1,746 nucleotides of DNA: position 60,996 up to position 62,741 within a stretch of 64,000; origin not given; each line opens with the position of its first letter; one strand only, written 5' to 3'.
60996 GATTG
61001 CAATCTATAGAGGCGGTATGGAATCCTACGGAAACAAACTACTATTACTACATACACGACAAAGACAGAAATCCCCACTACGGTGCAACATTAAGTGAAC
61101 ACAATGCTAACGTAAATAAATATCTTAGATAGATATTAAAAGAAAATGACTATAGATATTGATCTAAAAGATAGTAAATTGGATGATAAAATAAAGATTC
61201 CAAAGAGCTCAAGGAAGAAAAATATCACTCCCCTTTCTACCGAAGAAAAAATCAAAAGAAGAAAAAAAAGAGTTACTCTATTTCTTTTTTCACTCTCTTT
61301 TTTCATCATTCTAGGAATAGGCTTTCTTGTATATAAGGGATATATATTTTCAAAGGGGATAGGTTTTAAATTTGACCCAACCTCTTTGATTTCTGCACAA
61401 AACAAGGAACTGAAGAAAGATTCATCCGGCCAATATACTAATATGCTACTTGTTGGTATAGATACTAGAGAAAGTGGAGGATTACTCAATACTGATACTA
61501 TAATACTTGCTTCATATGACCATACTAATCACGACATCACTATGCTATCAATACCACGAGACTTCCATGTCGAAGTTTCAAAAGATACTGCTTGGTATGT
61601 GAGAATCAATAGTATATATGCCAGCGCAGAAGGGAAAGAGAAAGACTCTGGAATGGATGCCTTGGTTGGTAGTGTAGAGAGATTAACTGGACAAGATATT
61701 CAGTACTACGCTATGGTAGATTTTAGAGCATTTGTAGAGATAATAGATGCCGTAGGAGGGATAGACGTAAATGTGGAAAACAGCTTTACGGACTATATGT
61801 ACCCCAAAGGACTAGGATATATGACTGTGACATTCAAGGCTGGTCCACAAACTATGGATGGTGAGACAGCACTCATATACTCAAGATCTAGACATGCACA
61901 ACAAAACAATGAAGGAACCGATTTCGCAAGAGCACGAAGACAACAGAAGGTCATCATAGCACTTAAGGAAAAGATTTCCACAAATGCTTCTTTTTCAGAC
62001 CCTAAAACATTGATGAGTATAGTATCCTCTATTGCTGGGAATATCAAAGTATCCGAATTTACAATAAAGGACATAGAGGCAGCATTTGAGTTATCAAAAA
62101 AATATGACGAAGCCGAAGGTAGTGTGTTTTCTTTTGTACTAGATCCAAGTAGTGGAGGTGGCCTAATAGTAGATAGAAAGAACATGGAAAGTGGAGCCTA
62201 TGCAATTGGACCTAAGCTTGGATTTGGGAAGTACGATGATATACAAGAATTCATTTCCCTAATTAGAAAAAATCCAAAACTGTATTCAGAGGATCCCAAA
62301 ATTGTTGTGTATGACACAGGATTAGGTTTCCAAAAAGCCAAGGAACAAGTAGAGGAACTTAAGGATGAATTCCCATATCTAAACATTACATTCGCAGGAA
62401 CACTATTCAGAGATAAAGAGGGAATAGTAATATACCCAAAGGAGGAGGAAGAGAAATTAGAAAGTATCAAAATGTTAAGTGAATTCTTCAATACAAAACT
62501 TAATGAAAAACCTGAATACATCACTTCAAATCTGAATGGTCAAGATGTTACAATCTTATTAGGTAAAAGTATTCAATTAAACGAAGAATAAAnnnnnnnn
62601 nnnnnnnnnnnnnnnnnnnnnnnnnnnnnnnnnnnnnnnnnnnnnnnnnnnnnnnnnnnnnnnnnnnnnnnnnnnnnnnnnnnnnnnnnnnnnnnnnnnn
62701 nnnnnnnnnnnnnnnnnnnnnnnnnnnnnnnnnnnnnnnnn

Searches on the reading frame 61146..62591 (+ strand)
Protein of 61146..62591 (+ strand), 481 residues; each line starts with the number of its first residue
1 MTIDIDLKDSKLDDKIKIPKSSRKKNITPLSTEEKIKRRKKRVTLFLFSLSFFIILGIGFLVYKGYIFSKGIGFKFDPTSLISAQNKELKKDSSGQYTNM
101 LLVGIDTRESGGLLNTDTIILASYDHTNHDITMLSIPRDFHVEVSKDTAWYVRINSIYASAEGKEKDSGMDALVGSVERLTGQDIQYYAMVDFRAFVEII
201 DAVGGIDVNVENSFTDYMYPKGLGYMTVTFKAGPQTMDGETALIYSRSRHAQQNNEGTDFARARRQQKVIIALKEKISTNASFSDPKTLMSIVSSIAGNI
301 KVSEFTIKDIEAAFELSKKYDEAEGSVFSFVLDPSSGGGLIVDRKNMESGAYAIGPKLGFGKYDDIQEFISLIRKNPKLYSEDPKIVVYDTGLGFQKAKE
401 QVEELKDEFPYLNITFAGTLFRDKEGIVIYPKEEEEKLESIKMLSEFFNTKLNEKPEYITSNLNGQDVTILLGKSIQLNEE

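Call 28: find_encoding_contigs(protein=window:61146-62591:+, flank=10000, max_places=4)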
Protein window:61146-62591:+ (481 aa): 15 contigs read that carry it; 2 places shown.
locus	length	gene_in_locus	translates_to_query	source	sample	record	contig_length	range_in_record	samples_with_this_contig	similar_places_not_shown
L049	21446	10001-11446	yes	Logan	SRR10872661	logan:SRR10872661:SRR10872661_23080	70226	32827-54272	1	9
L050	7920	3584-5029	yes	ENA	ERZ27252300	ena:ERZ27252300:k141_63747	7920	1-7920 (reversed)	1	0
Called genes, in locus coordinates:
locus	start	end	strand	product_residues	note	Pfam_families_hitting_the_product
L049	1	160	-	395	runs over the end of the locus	PF08529:NusA_N, PF13184:KH_NusA_1st, PF26594:KH_NusA_2nd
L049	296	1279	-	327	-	PF27154:ORF11_beta (weak)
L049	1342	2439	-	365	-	PF00226:DnaJ, PF01556:DnaJ_C, PF00684:DnaJ_CXXCXGXG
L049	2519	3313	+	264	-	PF04203:Sortase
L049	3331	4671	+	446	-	PF01547:SBP_bac_1, PF13416:SBP_bac_8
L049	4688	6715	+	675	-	-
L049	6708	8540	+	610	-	PF01411:tRNA-synt_2c, PF07973:tRNA_SAD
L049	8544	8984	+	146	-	PF03652:RuvX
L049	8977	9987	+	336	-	PF02618:YceG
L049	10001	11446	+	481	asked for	PF03816:LytR_cpsA_psr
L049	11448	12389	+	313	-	PF06144:DNA_pol3_delta (weak), PF21694:DNA_pol3_delta_C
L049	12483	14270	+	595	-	-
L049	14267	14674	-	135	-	-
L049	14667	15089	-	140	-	PF05345:He_PIG (faint)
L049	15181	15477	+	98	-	PF01649:Ribosomal_S20p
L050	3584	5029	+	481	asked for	PF03816:LytR_cpsA_psr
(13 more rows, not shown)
